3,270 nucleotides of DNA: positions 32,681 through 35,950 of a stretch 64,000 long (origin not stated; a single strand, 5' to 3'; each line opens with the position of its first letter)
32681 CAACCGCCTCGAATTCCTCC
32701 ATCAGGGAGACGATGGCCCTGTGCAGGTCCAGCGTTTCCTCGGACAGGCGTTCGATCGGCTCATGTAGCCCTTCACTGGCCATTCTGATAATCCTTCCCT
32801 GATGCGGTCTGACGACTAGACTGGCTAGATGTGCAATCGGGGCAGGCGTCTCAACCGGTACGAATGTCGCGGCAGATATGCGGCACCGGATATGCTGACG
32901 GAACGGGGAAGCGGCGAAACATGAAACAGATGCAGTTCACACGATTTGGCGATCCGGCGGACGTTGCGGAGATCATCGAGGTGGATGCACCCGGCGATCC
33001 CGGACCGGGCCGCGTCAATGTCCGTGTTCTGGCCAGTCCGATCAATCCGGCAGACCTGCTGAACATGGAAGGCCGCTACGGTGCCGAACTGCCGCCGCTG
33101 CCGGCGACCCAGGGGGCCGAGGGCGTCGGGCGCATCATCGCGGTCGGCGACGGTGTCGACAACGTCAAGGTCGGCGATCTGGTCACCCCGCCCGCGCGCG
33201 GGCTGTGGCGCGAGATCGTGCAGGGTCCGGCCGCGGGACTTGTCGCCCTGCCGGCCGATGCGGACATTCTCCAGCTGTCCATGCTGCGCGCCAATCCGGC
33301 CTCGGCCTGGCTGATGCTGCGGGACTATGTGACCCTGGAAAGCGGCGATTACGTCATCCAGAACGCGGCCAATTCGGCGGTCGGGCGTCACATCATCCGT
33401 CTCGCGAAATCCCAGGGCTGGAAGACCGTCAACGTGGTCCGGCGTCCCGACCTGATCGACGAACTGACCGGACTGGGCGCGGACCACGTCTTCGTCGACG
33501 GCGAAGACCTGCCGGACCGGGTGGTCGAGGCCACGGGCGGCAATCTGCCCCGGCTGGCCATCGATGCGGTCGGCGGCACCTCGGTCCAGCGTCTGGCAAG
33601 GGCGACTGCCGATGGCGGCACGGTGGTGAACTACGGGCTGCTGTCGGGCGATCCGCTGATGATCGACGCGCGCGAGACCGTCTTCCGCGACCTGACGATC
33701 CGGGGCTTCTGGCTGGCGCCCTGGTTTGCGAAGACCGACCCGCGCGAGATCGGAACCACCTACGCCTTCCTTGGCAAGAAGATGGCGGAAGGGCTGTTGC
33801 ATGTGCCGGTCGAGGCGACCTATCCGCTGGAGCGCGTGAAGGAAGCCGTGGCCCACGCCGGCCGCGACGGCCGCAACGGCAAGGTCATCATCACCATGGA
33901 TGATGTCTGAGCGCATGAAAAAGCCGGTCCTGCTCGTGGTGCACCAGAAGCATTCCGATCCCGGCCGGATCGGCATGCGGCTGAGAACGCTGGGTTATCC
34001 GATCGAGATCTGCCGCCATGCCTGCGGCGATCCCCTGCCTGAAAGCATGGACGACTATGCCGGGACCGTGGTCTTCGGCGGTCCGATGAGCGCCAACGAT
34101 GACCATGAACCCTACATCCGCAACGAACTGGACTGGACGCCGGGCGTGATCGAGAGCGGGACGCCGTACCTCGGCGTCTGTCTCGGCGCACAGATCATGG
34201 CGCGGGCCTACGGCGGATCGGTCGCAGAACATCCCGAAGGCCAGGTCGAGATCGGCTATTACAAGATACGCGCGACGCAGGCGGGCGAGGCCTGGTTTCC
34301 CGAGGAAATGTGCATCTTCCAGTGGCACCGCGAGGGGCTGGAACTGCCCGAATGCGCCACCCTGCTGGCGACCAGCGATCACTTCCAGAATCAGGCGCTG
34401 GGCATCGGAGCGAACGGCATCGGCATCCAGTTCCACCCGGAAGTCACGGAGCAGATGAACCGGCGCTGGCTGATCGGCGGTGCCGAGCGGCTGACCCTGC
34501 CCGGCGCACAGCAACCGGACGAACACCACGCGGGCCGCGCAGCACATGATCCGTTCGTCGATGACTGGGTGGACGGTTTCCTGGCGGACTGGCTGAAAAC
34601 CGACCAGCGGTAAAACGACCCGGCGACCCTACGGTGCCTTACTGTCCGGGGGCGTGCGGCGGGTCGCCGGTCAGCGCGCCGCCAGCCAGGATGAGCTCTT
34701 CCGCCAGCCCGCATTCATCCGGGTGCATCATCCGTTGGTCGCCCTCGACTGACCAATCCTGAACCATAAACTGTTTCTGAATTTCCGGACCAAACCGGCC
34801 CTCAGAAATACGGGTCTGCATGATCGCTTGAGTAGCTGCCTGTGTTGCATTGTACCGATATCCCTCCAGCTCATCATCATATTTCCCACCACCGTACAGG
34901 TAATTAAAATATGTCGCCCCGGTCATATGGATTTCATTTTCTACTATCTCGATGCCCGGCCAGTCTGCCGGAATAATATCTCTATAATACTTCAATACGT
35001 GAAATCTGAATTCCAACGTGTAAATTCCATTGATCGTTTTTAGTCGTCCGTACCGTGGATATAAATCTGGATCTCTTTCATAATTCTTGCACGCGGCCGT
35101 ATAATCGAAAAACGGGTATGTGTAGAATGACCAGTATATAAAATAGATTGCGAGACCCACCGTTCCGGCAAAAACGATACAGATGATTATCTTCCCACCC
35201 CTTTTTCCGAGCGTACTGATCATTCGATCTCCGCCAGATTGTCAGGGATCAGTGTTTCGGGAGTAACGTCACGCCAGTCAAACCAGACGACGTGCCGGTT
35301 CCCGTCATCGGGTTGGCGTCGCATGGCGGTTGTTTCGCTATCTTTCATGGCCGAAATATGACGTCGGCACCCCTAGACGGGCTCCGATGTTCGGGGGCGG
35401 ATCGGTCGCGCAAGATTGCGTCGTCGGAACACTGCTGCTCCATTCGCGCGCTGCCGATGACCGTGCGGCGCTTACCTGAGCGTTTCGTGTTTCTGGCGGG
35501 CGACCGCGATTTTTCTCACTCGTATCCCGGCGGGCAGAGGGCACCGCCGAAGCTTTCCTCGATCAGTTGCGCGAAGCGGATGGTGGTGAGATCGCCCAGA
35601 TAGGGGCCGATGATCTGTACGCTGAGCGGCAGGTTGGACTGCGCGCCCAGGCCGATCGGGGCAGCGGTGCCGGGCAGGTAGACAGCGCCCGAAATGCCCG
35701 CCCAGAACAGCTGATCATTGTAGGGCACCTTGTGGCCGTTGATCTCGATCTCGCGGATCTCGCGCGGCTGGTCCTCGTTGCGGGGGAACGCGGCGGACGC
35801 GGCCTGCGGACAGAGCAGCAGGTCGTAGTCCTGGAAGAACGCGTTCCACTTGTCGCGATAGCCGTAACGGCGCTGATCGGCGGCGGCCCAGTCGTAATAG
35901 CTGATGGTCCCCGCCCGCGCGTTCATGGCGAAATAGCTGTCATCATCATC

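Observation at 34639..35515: Low-GC orphan gene for a membrane-anchored protein; the ORF spans an abrupt composition boundary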

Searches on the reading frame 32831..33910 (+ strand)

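Call 5: search_protein_families(library=pfam, proteins=[window:32831-33910:+], max_evalue=1)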
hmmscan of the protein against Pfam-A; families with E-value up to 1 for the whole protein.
window:32831-33910:+ (359 aa): 4 families
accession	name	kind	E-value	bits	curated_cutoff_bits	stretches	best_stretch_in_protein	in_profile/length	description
PF00107.32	ADH_zinc_N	-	1.3e-17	64.4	31.8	1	183-296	1-115/129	Zinc-binding dehydrogenase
PF08240.17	ADH_N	-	3.4e-12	47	23.5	1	58-119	1-61/104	Alcohol dehydrogenase GroES-like domain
PF13602.12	ADH_zinc_N_2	-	7.4e-12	46.8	27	1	215-354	1-134/134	Zinc-binding dehydrogenase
PF13460.12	NAD_binding_10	-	0.075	13.3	27.2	1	180-236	2-59/184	NAD(P)H-binding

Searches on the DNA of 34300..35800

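Call 24: search_rna_families(source=window, start=34300, end=35800, threshold=evalue, max_evalue=1)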
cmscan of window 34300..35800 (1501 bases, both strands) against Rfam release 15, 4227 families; matches with E-value up to 1: 0.
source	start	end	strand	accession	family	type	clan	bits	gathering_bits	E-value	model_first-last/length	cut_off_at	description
